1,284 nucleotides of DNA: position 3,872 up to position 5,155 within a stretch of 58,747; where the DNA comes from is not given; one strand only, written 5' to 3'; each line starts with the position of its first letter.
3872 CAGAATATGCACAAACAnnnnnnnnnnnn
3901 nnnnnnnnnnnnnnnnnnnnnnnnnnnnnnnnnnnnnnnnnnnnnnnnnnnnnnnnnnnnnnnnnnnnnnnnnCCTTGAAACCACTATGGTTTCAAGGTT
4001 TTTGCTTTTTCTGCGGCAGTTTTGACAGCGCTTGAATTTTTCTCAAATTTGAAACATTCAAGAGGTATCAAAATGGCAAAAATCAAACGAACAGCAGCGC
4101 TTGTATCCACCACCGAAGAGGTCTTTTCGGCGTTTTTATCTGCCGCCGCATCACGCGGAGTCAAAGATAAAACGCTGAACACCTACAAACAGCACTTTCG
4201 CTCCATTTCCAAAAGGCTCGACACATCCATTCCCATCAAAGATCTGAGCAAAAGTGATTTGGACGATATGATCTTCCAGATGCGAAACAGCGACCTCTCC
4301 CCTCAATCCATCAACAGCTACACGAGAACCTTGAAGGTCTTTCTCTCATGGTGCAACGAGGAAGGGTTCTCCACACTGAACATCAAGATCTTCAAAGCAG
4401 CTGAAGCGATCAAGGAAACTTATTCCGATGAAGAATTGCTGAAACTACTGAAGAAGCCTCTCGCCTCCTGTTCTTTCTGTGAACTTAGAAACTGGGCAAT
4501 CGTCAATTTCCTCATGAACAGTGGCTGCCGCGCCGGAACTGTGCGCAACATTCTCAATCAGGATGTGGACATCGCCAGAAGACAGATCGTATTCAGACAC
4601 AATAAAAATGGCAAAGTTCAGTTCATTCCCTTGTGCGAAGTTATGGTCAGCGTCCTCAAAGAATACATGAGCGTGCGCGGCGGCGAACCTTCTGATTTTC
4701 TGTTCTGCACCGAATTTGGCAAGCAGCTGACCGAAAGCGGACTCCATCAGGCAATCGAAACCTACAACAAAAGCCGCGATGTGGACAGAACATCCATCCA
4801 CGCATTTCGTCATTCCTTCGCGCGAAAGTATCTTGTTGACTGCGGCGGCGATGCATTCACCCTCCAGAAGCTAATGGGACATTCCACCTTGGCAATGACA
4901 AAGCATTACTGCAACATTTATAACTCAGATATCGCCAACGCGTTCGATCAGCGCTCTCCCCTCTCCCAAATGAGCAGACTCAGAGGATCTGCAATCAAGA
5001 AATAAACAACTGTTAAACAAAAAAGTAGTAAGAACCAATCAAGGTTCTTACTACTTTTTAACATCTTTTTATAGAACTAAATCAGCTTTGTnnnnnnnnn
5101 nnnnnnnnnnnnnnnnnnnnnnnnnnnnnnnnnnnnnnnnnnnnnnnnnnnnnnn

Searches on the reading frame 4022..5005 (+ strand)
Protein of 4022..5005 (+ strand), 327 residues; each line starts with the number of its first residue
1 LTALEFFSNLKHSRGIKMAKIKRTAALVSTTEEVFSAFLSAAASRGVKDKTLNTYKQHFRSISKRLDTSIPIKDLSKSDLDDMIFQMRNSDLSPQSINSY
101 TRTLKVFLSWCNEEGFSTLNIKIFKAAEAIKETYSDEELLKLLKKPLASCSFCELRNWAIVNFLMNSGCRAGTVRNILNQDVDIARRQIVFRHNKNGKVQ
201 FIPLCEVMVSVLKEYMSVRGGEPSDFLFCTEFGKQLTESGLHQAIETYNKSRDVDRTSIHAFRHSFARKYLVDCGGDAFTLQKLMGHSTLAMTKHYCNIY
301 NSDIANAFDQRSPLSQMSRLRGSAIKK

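Call 5: search_protein_families(library=pfam, proteins=[window:4022-5005:+], max_evalue=1)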
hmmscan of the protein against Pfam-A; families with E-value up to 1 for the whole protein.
window:4022-5005:+ (327 aa): 7 families
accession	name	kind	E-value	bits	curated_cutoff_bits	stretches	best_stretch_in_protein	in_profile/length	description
PF00589.27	Phage_integrase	-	1.8e-25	90.2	27.1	1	138-299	7-168/172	Phage integrase family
PF02899.23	Phage_int_SAM_1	-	3.7e-06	27.5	22.3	2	44-114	11-82/83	Phage integrase, N-terminal SAM-like domain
PF13495.12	Phage_int_SAM_4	-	1.4e-05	25.9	27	1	80-119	2-41/85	Phage integrase, N-terminal SAM-like domain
PF13102.12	Phage_int_SAM_5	-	0.00044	21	22.3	1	44-121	15-92/98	Phage integrase SAM-like domain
PF16487.10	ArgoMid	-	0.012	16.3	27.5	0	154-186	19-51/83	Mid domain of argonaute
PF14659.12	Phage_int_SAM_3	-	0.06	14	22.6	1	36-82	7-52/58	Phage integrase, N-terminal SAM-like domain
PF22822.1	MrpR_N_CB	-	0.16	13.1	27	1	37-111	9-77/79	MrpR, N-terminal core-binding domain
